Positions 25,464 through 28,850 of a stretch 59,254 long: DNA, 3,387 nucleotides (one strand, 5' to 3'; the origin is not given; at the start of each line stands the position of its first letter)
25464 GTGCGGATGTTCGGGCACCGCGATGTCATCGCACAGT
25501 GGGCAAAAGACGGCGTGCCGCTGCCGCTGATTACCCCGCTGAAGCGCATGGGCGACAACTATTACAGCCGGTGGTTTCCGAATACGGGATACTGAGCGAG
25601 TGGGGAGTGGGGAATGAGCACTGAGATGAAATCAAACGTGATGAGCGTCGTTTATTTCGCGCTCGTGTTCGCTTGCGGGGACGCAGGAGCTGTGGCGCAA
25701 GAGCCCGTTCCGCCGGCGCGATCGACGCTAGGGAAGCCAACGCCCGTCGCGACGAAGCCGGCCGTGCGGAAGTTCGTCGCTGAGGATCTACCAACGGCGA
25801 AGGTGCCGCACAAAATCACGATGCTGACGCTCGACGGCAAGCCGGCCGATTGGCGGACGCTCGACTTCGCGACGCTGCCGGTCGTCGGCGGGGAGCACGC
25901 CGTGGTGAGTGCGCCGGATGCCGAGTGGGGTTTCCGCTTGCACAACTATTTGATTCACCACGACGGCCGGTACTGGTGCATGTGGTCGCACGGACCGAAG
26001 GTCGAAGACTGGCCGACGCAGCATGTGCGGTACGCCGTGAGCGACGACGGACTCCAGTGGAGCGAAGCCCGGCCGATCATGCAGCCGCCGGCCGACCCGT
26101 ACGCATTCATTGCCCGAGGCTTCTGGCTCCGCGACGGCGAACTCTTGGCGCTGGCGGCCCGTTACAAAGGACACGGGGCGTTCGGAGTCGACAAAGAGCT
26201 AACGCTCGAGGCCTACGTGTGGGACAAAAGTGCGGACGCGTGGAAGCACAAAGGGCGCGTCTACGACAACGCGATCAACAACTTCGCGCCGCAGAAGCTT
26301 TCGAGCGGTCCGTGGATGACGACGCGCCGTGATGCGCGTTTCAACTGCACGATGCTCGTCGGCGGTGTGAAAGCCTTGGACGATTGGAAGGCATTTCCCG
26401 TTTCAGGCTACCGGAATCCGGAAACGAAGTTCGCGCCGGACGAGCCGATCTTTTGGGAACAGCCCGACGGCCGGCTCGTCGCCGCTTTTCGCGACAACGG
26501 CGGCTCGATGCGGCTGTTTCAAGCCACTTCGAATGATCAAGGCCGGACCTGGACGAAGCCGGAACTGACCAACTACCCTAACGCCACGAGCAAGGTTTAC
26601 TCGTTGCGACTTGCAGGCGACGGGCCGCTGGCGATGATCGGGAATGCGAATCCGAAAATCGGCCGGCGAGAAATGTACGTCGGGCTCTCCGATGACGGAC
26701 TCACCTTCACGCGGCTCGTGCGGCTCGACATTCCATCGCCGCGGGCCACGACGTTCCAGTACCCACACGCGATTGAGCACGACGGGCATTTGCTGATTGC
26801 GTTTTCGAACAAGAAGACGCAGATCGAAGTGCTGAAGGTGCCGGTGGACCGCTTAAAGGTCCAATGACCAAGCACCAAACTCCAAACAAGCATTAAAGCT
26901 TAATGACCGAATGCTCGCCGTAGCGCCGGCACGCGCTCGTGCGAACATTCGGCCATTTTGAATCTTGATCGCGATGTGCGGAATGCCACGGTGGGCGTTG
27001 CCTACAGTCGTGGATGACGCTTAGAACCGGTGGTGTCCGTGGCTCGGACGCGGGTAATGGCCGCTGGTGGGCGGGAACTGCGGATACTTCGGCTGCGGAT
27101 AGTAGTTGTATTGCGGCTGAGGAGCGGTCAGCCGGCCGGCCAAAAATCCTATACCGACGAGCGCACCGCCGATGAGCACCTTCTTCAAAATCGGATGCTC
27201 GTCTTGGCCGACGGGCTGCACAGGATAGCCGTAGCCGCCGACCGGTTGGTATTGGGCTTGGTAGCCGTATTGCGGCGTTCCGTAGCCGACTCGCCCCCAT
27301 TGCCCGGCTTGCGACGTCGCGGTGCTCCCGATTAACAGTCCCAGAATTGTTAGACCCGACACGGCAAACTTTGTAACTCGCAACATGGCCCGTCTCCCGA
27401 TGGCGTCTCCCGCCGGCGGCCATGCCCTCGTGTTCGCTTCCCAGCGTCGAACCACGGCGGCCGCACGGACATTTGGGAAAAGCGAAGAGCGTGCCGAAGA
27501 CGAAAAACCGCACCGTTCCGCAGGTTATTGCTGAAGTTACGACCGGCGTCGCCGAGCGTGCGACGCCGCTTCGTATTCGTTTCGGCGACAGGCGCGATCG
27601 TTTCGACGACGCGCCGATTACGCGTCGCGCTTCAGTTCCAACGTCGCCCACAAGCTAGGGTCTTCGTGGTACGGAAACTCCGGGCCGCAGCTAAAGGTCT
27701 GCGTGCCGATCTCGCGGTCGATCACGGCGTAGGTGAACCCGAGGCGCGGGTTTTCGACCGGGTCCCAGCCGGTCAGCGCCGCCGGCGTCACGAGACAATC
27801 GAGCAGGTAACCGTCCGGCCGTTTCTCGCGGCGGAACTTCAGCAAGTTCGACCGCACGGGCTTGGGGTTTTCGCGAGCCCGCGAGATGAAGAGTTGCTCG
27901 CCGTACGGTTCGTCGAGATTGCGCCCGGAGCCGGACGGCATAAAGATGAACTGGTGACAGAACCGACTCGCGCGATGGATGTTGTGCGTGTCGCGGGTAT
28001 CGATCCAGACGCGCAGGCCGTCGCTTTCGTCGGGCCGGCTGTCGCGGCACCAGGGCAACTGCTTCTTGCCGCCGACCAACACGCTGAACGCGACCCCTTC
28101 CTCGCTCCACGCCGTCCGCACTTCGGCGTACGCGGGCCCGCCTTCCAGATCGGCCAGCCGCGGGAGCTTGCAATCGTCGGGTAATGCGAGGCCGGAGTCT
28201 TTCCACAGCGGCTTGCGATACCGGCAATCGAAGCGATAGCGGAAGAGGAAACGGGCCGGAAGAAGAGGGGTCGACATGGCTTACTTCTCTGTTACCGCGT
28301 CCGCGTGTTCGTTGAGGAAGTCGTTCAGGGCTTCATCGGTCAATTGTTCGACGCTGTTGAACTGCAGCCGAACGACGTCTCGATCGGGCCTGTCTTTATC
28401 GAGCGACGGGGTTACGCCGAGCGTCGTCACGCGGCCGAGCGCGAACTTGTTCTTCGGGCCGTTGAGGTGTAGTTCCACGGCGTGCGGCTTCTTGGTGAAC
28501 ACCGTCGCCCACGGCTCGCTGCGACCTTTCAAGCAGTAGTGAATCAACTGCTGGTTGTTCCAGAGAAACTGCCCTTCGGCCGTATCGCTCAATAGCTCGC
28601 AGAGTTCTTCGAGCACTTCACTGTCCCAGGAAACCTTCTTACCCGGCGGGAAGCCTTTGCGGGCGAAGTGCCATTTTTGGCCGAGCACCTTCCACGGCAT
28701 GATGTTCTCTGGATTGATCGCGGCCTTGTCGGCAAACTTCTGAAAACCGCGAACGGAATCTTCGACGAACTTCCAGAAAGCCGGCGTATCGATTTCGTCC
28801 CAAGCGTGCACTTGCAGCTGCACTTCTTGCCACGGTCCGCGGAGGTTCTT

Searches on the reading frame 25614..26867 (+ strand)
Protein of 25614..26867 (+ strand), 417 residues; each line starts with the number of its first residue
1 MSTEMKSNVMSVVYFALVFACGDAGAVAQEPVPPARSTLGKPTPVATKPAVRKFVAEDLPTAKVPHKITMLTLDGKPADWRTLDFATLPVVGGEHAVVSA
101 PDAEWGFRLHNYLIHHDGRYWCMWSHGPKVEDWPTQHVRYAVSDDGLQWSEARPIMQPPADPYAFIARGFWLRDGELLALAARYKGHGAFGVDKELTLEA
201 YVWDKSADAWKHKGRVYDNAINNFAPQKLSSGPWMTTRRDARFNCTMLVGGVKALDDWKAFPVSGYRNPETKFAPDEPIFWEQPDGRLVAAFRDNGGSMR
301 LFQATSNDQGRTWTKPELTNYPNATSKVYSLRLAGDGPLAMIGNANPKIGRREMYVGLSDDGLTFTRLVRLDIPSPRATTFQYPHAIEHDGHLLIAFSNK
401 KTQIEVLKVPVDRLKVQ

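Call 19: search_protein_families(library=pfam, proteins=[window:25614-26867:+], max_evalue=0.001)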
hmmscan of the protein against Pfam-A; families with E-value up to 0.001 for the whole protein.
window:25614-26867:+ (417 aa): 1 family
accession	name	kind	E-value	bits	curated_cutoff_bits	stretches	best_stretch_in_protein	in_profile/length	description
PF13088.12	BNR_2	-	6.8e-20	72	31.4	1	116-390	60-272/277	BNR repeat-like domain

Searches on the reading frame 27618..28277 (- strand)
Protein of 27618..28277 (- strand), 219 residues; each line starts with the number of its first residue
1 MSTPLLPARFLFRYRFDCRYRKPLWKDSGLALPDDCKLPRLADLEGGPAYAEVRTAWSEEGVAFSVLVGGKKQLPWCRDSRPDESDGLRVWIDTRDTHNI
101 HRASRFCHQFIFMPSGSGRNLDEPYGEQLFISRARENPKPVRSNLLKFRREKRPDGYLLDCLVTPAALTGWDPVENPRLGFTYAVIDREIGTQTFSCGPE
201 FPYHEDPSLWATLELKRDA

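Call 19: search_protein_families(library=pfam, proteins=[window:27618-28277:-], max_evalue=0.001)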
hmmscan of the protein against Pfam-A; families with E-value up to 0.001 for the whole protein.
window:27618-28277:- (219 aa): 0 families

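Call 27: search_protein_families(library=ncbifam, proteins=[window:27618-28277:-], max_evalue=0.00001)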
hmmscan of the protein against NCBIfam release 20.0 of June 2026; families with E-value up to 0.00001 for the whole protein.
window:27618-28277:- (219 aa): 0 families

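Call 64: search_protein_families(library=pfam, proteins=[window:27618-28277:-], max_evalue=10)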
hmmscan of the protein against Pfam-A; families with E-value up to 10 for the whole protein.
window:27618-28277:- (219 aa): 0 families

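Call 65: search_solved_structures(query=window:27618-28277:-, max_evalue=10)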
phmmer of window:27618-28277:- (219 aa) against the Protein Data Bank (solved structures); distinct sequences matched with E-value up to 10: 6.
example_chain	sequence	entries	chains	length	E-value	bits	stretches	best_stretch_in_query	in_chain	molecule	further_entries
6g1o_A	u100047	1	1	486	0.065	15.7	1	137-212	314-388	Isocitrate lyase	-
6sjy_A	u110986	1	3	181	0.73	12.2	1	81-111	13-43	L-2,4-diaminobutyric acid acetyltransferase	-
6sk1_A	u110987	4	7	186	0.8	12.1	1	81-111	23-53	L-2,4-diaminobutyric acid acetyltransferase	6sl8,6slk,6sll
7qgg_SR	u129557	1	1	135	1.7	11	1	94-162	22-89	40S ribosomal protein S17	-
6gz3_BR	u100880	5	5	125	2.1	10.7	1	94-162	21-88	ribosomal protein eS17 | 40S ribosomal protein S17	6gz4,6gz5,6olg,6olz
5k0y_e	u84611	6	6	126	2.1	10.7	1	94-162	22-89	ribosomal protein eS17 | 40S ribosomal protein S17 | Small ribosomal subunit protein eS17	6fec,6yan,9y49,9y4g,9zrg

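Call 80: find_homologous_proteins(query=window:27618-28277:-, max_evalue=0.001)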
Query window:27618-28277:- (219 aa): 4077 proteins with E <= 0.001 among 4487 candidates; the best 120 are listed.
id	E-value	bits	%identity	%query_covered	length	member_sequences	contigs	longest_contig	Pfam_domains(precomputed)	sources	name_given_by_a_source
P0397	5.7e-150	515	99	100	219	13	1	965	-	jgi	-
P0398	2.5e-132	457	88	100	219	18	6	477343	-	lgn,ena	-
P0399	5.2e-121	420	80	100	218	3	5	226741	-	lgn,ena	-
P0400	2.1e-120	418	79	99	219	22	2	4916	-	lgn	-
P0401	2.2e-118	412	79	99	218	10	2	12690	-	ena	-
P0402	9.3e-117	406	77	99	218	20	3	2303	-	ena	-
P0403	1.4e-115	403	78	98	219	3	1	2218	PF06452.17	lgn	-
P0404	1.5e-113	396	73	100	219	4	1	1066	-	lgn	-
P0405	5.3e-100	352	69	99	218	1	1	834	-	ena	-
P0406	2.6e-98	346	67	99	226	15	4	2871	-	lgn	-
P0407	1.3e-97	344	67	99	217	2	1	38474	PF06452.17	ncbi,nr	ncbi:MAG: hypothetical protein HYX69_05410 [Planctomycetia bacterium]|nr:hypothetical protein [Planc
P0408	3.1e-97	343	67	98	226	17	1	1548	-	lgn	-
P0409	7.2e-97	341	65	99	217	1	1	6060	PF06452.17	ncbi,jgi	ncbi:MAG TPA: hypothetical protein VGJ26_22315 [Pirellulales bacterium]|jgi:hypothetical protein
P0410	1.6e-96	340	67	98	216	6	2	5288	-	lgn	-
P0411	1.9e-96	340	67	99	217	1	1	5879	-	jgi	jgi:Carbohydrate family 9 binding domain-like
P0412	3.2e-96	339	65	99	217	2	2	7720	PF06452.17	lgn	-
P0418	3.4e-95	336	65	99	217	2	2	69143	PF06452.17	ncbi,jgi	ncbi:MAG TPA: sugar-binding protein [Pirellulales bacterium]|jgi:hypothetical protein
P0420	5.8e-95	335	65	99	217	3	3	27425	PF06452.17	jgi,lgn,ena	-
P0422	9.0e-95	334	65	99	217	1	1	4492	PF06452.17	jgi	jgi:hypothetical protein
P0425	2.1e-94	333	64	99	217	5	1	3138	PF06452.17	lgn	-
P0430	1.5e-93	330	62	99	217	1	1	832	PF06452.17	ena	-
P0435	9.8e-93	328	65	99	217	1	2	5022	PF06452.17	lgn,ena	-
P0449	1.6e-91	324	62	98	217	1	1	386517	PF06452.17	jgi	jgi:hypothetical protein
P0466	7.5e-88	312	62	99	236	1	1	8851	PF06452.17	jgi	jgi:hypothetical protein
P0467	8.7e-88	312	62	99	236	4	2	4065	PF06452.17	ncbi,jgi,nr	ncbi:MAG TPA: sugar-binding protein [Pirellulales bacterium]|jgi:hypothetical protein|nr:sugar-bindi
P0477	9.4e-87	308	60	98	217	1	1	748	PF06452.17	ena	-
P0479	1.4e-86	308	60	98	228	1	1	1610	PF06452.17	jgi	jgi:hypothetical protein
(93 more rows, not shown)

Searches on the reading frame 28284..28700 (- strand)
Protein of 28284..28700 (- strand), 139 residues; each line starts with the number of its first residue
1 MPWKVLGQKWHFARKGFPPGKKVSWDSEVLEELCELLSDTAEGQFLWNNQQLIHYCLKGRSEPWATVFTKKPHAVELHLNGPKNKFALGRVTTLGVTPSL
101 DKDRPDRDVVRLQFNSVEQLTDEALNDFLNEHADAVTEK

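Call 64: search_protein_families(library=pfam, proteins=[window:28284-28700:-], max_evalue=10)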
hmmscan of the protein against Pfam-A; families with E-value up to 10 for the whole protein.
window:28284-28700:- (139 aa): 0 families
